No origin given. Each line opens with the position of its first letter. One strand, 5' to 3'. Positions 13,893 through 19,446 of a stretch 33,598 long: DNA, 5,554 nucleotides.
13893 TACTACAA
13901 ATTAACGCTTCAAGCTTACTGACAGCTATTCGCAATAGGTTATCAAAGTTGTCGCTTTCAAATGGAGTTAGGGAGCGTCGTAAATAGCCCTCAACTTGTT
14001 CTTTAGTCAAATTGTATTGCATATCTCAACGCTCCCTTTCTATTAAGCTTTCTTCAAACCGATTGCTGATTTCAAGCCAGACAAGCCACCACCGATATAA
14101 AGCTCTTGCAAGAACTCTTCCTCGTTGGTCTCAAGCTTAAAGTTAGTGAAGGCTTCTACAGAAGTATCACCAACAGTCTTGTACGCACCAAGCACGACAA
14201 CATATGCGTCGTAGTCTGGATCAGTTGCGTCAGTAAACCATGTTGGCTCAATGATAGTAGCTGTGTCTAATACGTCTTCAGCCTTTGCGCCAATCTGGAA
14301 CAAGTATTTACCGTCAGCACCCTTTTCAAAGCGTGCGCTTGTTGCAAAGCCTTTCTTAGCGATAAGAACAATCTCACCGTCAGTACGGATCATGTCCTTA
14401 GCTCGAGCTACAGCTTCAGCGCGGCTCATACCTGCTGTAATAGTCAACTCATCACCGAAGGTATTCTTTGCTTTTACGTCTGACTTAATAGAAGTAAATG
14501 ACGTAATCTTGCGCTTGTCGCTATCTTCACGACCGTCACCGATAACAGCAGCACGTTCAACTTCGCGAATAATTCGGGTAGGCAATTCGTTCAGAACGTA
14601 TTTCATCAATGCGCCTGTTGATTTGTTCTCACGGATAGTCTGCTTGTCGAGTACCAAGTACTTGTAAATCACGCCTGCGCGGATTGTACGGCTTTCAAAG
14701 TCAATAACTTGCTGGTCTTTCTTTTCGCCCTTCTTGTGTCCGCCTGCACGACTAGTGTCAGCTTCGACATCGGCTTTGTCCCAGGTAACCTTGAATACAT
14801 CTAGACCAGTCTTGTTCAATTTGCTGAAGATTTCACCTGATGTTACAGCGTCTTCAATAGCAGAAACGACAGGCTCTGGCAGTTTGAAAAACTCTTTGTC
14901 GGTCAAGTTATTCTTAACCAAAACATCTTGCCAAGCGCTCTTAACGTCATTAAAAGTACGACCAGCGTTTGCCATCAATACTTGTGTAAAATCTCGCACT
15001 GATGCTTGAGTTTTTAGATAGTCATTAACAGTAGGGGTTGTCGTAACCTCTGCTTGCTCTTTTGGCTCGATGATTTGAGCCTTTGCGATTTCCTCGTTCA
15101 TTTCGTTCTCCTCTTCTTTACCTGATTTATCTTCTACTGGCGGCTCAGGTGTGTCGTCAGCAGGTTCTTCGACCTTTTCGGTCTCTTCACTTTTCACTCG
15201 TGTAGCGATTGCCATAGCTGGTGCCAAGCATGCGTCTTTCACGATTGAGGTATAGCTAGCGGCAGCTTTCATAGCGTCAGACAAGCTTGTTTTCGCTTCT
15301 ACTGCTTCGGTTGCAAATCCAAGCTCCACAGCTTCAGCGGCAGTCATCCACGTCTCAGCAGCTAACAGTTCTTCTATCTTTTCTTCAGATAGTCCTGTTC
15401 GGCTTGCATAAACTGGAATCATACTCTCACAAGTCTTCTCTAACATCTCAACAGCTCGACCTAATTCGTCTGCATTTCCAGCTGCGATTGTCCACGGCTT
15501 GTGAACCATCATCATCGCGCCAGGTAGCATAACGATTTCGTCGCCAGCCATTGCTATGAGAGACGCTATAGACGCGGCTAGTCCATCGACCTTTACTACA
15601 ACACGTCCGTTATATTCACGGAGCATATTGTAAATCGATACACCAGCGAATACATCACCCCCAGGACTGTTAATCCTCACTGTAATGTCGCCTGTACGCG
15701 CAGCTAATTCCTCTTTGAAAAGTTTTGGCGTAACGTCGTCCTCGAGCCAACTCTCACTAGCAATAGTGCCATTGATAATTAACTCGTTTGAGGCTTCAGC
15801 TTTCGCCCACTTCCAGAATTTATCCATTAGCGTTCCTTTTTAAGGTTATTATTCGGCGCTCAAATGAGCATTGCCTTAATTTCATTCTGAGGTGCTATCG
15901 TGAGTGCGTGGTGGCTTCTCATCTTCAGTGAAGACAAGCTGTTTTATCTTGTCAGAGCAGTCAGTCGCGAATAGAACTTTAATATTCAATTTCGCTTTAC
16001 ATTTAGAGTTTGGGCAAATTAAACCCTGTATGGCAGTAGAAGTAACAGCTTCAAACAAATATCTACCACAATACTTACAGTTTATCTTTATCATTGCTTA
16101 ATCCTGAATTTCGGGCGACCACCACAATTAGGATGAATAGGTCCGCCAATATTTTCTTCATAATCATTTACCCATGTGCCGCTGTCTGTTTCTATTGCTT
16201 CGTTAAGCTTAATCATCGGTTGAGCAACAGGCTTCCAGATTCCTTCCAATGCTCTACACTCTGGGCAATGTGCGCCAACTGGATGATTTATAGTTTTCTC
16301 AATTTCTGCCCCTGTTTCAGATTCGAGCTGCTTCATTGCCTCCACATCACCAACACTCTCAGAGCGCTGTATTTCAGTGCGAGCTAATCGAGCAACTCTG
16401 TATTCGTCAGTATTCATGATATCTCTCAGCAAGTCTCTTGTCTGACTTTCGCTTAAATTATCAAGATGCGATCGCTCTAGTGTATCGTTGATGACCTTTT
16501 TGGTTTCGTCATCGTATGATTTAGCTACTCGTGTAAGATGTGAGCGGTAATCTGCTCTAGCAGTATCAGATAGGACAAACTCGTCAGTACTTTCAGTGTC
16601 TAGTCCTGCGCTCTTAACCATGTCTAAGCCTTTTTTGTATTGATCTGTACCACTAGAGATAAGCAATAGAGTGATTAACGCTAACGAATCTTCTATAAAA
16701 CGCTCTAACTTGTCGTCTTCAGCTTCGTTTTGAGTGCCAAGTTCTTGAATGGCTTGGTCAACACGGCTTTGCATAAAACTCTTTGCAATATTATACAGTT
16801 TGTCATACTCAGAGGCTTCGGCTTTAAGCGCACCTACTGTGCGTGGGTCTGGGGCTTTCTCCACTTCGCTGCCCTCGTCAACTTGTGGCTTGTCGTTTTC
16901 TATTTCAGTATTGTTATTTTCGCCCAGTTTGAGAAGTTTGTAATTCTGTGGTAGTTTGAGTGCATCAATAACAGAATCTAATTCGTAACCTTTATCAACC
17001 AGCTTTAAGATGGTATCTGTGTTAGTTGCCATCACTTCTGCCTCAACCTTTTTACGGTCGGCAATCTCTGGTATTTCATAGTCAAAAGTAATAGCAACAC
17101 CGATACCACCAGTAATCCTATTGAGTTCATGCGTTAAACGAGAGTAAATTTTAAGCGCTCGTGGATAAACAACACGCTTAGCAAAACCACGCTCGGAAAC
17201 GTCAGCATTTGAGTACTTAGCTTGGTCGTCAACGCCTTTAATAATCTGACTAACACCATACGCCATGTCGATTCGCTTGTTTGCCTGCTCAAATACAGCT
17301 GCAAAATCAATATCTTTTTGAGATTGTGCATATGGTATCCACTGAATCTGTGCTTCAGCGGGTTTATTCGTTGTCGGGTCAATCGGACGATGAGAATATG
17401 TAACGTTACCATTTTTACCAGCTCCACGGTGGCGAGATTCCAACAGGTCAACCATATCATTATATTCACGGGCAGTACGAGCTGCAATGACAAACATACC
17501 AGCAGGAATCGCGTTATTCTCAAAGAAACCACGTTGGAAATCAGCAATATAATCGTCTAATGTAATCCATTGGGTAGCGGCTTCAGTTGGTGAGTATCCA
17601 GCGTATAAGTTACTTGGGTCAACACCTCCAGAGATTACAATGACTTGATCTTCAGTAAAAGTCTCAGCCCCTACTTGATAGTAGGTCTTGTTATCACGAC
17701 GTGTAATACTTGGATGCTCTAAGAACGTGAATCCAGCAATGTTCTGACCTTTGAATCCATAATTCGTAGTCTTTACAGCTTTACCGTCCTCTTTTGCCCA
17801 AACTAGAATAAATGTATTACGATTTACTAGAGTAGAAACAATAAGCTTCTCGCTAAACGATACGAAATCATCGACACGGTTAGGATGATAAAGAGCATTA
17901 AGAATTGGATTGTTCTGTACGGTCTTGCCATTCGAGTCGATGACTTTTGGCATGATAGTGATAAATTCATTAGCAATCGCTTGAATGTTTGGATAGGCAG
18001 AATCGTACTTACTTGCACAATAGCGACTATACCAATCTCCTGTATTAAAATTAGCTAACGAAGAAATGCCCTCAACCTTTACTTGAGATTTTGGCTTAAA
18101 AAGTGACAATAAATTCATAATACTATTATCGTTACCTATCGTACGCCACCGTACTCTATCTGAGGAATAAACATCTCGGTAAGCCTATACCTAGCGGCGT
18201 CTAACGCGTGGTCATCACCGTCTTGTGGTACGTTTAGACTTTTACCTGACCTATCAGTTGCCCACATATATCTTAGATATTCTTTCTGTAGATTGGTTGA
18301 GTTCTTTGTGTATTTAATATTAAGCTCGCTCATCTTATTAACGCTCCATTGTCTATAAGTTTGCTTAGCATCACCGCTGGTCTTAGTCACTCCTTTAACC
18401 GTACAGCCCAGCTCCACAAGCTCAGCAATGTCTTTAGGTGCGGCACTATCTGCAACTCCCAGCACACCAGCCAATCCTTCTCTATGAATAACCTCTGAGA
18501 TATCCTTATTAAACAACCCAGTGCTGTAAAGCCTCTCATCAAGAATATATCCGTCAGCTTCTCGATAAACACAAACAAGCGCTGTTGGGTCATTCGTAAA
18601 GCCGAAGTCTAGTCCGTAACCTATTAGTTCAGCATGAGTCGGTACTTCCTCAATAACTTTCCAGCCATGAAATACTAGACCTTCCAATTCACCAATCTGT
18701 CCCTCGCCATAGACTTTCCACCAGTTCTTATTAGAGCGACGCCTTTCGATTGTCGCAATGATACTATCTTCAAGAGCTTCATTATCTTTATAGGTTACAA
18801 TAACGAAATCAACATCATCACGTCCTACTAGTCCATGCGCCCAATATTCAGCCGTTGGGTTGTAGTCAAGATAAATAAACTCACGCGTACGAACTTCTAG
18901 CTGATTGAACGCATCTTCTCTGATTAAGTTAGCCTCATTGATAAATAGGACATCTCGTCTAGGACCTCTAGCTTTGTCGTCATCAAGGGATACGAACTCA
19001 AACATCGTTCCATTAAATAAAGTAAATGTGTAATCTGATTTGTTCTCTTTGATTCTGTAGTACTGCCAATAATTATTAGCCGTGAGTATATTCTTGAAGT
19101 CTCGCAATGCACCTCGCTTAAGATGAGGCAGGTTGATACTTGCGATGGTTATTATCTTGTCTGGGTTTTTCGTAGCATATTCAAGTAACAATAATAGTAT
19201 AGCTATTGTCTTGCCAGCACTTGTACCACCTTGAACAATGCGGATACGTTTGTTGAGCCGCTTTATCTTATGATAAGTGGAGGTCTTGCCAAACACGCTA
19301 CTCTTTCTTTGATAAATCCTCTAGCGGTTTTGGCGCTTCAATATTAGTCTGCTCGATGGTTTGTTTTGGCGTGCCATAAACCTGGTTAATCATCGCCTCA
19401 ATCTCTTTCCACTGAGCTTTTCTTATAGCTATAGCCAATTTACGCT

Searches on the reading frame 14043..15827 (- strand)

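Call 18: search_protein_families(library=phrogs, proteins=[window:14043-15827:-], max_evalue=0.001)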
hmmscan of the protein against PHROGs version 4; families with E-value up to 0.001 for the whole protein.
window:14043-15827:- (594 aa): 15 families
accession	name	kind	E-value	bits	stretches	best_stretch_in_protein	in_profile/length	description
phrog_94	-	head and packaging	1.6e-84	286.5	1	3-289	69-364/622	head maturation protease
phrog_133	-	head and packaging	5e-60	204.9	1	8-251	14-246/668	head maturation protease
phrog_2976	-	head and packaging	6e-60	205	1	11-277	18-265/394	head maturation protease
phrog_3348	-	unknown function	3e-54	185.8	1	39-253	58-277/386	-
phrog_1684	-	head and packaging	6.9e-50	171.1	1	8-242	36-266/284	head maturation protease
phrog_53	-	head and packaging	2.4e-35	123.8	1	45-249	117-352/583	head maturation protease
phrog_3270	-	head and packaging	1.3e-34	120.8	1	206-593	198-566/603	head maturation protease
phrog_7080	-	head and packaging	6.1e-17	62.8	1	268-496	3-227/317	major head protein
phrog_1827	-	other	9.2e-17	62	1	44-169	51-176/202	ATP-dependent protease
phrog_33547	-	unknown function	3.9e-15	56.7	1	45-176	28-159/357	-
phrog_13984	-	unknown function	4.1e-13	50.6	1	32-107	45-122/123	-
phrog_23753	-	head and packaging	7.9e-11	43.1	1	45-178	41-174/298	head maturation protease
phrog_5410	-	other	1.9e-09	38.1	1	46-168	56-178/323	ATP-dependent protease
phrog_20705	-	head and packaging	3.2e-08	33.3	1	47-180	212-350/690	virion structural protein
phrog_11747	-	unknown function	6.7e-06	26.5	1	48-100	65-118/290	-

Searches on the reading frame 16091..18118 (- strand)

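Call 18: search_protein_families(library=phrogs, proteins=[window:16091-18118:-], max_evalue=0.001)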
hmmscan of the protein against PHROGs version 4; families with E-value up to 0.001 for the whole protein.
window:16091-18118:- (675 aa): 6 families
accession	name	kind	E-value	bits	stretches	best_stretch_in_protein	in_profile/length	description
phrog_2662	-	head and packaging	6e-30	105.4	1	35-665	64-701/717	portal protein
phrog_12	-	head and packaging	4.7e-15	56.6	1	45-481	100-505/646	portal protein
phrog_2468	-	head and packaging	3.8e-08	34.2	1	508-608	116-214/303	head morphogenesis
phrog_115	-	head and packaging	1e-06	29.2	1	537-665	204-310/665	minor head protein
phrog_595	-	head and packaging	2.4e-05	24.9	1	450-665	102-290/513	head maturation protease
phrog_4728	-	head and packaging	4.8e-05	23.3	1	545-665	208-292/591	head morphogenesis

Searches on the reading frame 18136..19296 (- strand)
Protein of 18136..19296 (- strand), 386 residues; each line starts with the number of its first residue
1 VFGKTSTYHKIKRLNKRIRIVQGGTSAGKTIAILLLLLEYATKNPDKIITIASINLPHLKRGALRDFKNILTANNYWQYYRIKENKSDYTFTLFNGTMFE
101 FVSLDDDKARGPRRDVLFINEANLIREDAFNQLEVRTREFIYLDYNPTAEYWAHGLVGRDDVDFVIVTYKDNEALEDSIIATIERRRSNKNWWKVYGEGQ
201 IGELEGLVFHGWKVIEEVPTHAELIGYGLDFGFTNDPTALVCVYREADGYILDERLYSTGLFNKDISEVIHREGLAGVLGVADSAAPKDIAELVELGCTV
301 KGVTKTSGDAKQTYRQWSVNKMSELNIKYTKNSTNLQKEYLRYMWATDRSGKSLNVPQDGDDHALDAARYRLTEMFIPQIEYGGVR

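Call 18: search_protein_families(library=phrogs, proteins=[window:18136-19296:-], max_evalue=0.001)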
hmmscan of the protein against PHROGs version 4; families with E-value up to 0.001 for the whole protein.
window:18136-19296:- (386 aa): 8 families
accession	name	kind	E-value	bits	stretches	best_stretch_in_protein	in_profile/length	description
phrog_2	-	head and packaging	2.1e-27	97.2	1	13-374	275-591/807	terminase large subunit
phrog_5653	-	head and packaging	9.8e-23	81.9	1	201-376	3-181/199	terminase large subunit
phrog_3717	-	head and packaging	1.2e-16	62.1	1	7-241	14-268/277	terminase large subunit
phrog_6672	-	head and packaging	2.9e-16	60.3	1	248-375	6-129/145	terminase large subunit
phrog_979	-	head and packaging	3.1e-07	30.4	1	13-149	163-306/642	terminase large subunit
phrog_10250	-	head and packaging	2.2e-05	25.3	1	276-376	110-216/228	terminase large subunit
phrog_18557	-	head and packaging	0.00022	22.3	1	320-375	19-73/88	terminase large subunit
phrog_22023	-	unknown function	0.00045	21.5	0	160-254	48-145/153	-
